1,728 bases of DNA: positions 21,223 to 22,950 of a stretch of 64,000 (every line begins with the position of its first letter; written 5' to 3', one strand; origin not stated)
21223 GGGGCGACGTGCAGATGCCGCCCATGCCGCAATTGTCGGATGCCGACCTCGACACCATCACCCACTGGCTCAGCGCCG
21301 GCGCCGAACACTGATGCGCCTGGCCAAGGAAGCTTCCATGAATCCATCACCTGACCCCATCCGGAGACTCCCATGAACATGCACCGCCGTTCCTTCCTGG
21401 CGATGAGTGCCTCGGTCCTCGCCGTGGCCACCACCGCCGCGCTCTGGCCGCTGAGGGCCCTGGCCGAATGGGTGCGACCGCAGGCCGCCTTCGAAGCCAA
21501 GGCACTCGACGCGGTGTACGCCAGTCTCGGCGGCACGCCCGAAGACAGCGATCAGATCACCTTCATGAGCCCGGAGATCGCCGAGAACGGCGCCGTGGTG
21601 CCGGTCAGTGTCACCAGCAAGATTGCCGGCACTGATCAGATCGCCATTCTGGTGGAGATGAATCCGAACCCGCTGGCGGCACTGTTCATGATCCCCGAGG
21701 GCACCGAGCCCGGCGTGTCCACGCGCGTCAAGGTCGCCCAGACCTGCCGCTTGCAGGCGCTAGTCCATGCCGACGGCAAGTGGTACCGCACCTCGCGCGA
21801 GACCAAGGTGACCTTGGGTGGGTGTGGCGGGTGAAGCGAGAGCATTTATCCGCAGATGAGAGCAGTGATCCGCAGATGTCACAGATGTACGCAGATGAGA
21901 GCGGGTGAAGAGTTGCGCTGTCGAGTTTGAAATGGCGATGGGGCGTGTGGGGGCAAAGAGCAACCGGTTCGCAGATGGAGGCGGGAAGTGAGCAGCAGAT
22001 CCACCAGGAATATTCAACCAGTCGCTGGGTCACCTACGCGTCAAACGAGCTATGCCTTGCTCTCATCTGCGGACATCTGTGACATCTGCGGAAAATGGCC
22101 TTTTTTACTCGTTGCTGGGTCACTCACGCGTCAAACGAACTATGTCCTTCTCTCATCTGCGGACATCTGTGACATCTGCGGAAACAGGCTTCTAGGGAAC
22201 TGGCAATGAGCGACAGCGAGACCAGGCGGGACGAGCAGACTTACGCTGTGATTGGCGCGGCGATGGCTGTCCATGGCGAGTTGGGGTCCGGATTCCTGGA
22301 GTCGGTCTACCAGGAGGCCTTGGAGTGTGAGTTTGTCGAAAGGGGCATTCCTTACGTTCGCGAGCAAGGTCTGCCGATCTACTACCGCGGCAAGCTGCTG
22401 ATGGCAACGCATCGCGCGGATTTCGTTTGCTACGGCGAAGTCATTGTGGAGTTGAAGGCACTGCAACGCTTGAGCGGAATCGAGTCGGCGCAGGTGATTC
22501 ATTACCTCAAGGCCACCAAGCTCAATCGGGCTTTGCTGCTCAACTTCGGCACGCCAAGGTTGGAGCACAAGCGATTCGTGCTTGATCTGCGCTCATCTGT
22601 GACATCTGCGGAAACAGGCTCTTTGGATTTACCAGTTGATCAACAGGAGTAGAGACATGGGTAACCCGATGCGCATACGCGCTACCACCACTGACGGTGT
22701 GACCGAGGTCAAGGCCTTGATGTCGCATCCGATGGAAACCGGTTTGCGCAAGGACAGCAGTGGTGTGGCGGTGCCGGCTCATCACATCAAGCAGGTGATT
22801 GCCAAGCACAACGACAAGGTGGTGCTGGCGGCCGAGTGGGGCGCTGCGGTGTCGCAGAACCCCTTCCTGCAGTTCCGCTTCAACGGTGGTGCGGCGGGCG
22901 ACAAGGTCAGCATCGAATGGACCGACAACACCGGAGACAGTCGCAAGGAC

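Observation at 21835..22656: Repeat-bounded GxxExxY / PD-(D/E)XK cassette inserted precisely between soxY and soxZ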

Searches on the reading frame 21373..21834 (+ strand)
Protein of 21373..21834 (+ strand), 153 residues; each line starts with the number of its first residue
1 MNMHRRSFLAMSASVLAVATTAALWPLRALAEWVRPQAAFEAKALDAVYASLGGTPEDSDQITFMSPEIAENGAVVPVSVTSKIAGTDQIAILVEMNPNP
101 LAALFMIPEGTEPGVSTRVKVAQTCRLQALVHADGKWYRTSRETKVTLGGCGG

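Call 6: search_protein_families(library=pfam, proteins=[window:21373-21834:+], max_evalue=0.01)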
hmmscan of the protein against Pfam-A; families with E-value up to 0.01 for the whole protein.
window:21373-21834:+ (153 aa): 3 families
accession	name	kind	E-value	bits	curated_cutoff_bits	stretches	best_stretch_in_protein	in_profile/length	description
PF13501.12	SoxY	-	1e-28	100.2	28.4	1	52-151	5-112/112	Sulfur oxidation protein SoxY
PF10399.14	UCR_Fe-S_N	-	0.0037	17.1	24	1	4-27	10-34/41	Ubiquitinol-cytochrome C reductase Fe-S subunit TAT signal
PF10518.14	TAT_signal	-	0.0075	16.6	22.7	0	2-22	1-21/21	TAT (twin-arginine translocation) pathway signal sequence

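Call 7: search_protein_families(library=ncbifam, proteins=[window:21373-21834:+], max_evalue=0.01)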
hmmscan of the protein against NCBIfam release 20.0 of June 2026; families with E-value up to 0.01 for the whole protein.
window:21373-21834:+ (153 aa): 3 families
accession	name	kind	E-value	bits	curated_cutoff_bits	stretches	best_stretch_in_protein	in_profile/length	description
TIGR04488.1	SoxY_true_GGCGG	equivalog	1.4e-44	152.1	125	1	4-153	1-149/149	thiosulfate oxidation carrier protein SoxY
TIGR04557.1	fuse_rel_SoxYZ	equivalog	1.8e-16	60.2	140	1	57-152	16-115/226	quinoprotein dehydrogenase-associated SoxYZ-like carrier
TIGR04487.1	SoxY_para_1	exception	2.3e-11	43.7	172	1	30-151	17-144/146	SoxY-related AACIE arm protein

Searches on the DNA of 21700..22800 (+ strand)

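Call 19: search_rna_families(source=window, start=21700, end=22800, threshold=evalue, max_evalue=10, show_alignments=3)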
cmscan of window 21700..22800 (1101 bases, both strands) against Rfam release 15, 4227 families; matches with E-value up to 10: 0.
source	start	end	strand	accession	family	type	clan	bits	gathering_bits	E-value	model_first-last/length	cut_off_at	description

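Call 75: search_rna_families(sources=[L255, L256, L257, L258], threshold=evalue, max_evalue=0.1)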
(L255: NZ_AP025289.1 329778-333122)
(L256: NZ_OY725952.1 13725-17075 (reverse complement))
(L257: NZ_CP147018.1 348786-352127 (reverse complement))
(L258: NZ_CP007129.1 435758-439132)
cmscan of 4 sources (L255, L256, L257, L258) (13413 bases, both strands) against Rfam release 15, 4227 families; matches with E-value up to 0.1: 1.
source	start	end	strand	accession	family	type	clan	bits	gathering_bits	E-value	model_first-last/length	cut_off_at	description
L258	2102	2178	+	RF00521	SAM_alpha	Cis-reg; riboswitch;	-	38.1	36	1.1e-05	1-79/79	no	Alpha-proteobacteria SAM riboswitch aptamer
